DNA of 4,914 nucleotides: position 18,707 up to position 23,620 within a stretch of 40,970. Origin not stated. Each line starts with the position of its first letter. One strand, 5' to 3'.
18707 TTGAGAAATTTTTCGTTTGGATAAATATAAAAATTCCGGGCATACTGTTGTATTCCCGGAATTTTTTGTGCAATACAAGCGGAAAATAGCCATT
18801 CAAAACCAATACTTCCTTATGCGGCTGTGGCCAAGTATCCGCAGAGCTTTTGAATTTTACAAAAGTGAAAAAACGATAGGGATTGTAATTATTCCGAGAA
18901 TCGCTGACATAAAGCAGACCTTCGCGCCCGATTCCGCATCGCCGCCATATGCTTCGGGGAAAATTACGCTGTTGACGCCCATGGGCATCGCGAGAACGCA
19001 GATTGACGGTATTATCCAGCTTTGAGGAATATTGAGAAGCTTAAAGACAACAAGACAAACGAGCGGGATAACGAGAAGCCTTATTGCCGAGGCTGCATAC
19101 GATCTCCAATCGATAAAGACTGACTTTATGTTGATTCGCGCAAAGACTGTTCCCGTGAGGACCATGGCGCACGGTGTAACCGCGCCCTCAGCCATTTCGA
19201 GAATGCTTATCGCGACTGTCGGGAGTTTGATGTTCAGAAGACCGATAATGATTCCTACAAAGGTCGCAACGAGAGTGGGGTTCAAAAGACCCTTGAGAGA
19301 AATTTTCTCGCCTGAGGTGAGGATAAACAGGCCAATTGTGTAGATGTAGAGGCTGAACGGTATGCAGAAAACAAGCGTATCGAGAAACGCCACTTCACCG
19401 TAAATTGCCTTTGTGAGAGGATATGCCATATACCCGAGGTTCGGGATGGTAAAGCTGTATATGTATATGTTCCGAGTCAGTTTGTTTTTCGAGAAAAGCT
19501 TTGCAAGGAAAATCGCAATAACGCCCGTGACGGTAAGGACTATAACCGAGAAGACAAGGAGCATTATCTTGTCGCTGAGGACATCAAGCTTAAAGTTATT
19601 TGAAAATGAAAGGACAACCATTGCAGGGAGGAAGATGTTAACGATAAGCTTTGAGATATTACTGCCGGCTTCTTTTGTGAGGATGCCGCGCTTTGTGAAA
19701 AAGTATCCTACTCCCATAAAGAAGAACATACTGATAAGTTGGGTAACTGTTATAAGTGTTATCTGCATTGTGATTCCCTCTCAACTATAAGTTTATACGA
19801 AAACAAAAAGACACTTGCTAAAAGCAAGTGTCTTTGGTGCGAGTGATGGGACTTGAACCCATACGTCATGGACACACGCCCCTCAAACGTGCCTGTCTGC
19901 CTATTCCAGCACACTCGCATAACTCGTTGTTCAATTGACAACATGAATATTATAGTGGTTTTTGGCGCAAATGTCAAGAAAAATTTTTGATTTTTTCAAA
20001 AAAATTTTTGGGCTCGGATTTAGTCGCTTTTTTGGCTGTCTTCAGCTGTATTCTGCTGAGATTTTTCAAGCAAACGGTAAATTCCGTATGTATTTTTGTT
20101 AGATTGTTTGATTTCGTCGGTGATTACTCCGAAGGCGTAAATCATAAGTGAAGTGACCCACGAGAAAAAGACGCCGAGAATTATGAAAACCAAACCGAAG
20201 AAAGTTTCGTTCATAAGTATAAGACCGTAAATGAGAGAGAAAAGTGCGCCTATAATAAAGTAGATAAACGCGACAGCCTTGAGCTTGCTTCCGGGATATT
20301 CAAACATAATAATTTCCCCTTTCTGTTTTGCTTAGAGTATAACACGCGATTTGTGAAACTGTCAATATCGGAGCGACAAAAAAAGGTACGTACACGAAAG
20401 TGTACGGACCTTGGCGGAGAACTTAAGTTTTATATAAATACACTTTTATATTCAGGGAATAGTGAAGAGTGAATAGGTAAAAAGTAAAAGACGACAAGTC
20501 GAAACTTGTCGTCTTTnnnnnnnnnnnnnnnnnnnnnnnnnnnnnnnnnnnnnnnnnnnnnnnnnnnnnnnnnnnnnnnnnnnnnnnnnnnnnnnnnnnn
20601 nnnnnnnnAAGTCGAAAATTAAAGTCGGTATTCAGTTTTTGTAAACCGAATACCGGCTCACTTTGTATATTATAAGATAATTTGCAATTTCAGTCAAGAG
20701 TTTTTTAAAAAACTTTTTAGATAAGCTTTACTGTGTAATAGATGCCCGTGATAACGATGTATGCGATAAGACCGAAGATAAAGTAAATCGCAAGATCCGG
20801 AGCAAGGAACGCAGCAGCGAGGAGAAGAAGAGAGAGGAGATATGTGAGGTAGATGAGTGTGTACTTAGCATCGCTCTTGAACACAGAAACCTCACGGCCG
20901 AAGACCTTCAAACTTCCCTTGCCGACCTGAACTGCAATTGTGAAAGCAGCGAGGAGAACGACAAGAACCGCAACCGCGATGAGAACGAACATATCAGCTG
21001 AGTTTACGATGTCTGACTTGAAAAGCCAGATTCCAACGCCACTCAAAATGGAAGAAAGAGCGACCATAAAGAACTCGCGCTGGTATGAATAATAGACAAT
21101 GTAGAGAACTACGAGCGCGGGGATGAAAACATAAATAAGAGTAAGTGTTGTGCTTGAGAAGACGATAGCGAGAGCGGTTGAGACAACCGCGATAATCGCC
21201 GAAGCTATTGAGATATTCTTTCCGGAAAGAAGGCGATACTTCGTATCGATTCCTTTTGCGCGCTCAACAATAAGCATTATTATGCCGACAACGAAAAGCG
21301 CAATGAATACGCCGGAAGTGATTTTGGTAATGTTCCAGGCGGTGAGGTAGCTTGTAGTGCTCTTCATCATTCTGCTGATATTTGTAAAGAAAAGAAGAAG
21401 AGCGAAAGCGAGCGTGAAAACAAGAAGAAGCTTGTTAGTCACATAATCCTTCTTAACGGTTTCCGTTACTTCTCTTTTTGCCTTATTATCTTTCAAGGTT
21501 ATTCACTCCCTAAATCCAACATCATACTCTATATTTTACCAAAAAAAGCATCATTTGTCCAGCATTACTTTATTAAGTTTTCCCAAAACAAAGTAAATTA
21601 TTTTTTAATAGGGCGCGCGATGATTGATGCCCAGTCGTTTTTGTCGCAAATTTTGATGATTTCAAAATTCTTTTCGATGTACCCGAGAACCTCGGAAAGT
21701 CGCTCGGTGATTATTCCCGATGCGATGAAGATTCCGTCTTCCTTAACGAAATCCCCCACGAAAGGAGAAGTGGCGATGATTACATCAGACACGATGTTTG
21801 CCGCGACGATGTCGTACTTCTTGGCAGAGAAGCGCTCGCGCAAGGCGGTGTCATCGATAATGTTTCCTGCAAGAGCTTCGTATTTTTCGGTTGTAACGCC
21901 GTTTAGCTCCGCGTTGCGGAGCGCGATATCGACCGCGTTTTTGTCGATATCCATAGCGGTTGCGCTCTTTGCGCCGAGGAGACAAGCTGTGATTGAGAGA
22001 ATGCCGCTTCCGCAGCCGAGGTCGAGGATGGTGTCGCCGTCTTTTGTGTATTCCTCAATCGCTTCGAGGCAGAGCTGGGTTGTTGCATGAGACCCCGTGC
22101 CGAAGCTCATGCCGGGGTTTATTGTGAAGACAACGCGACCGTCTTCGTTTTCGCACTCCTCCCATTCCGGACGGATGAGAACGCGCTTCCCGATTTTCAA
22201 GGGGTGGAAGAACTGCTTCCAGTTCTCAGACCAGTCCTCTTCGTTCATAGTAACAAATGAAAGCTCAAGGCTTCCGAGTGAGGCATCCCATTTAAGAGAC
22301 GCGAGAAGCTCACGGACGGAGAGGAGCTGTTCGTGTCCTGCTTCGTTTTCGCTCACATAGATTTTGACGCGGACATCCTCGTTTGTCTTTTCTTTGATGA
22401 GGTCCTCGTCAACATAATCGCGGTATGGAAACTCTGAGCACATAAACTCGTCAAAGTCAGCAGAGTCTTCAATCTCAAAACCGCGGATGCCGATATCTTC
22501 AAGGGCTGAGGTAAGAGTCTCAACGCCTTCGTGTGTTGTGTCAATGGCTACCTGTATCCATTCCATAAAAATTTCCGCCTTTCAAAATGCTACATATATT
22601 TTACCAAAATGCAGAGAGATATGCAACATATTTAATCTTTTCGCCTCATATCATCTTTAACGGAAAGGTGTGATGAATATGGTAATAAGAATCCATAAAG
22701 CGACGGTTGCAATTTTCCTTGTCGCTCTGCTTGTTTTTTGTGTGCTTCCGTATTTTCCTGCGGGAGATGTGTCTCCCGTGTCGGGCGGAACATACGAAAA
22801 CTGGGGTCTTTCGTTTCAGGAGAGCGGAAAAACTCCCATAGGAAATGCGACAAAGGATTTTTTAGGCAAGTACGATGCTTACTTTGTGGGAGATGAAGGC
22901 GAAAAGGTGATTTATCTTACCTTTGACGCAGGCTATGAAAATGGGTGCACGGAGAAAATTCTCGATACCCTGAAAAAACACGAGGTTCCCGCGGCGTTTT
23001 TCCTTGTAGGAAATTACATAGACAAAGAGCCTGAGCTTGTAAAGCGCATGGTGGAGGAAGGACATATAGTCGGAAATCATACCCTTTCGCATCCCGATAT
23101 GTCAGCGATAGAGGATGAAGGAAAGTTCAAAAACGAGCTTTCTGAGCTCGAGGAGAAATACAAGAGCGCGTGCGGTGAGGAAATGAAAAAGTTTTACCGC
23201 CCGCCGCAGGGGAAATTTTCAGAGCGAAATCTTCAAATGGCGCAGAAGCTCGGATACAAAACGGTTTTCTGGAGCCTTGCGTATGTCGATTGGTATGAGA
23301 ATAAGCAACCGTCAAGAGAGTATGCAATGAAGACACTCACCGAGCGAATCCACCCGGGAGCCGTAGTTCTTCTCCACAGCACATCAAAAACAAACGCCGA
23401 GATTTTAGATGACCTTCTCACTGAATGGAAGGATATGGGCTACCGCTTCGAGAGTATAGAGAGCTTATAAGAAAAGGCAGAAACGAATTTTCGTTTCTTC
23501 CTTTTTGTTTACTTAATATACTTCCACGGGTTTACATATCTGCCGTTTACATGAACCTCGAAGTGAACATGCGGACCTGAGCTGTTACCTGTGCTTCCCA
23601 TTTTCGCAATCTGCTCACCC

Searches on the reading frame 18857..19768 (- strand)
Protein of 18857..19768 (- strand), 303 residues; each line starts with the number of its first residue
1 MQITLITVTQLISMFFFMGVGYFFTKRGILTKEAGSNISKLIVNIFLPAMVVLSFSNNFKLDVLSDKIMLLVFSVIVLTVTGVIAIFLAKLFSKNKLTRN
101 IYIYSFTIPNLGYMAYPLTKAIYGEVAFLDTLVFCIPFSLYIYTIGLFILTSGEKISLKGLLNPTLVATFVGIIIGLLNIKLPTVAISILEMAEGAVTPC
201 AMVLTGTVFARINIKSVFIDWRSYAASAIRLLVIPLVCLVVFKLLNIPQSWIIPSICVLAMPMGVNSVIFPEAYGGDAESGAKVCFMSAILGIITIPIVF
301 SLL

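Call 35: search_protein_families(library=pfam, proteins=[window:18857-19768:-], max_evalue=0.00001)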
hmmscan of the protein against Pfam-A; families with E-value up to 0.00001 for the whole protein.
window:18857-19768:- (303 aa): 1 family
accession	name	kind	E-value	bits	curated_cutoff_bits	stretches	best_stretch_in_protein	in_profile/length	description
PF03547.23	Mem_trans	-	9.9e-33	113.6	25.7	2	8-154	3-152/343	Membrane transport protein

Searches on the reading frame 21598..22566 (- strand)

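Call 35: search_protein_families(library=pfam, proteins=[window:21598-22566:-], max_evalue=0.00001)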
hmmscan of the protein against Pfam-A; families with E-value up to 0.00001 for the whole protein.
window:21598-22566:- (322 aa): 4 families
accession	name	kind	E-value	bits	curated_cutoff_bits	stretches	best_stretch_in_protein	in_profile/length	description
PF06325.19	PrmA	-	8.4e-81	272.1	22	1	2-318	1-294/296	Ribosomal protein L11 methyltransferase (PrmA)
PF05175.20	MTS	-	3.1e-09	37.1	23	1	161-241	18-95/170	Methyltransferase small domain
PF13847.12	Methyltransf_31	-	4e-09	36.8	27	1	175-314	2-139/145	Methyltransferase domain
PF13649.12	Methyltransf_25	-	8.9e-07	30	27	1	180-256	1-70/97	Methyltransferase domain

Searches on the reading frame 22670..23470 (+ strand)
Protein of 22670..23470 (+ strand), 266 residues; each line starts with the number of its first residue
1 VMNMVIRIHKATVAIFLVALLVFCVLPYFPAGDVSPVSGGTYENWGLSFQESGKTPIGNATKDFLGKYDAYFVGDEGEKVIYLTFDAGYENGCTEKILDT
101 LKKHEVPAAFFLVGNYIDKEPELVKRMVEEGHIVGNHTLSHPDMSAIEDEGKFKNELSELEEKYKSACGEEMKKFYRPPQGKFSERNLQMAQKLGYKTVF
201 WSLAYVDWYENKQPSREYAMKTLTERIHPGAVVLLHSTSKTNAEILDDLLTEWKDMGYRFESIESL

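Call 35: search_protein_families(library=pfam, proteins=[window:22670-23470:+], max_evalue=0.00001)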
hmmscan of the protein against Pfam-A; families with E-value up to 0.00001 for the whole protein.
window:22670-23470:+ (266 aa): 1 family
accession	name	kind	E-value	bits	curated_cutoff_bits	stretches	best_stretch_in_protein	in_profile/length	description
PF01522.26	Polysacc_deac_1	-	7.8e-39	132.9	23.1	1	75-199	3-124/124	Polysaccharide deacetylase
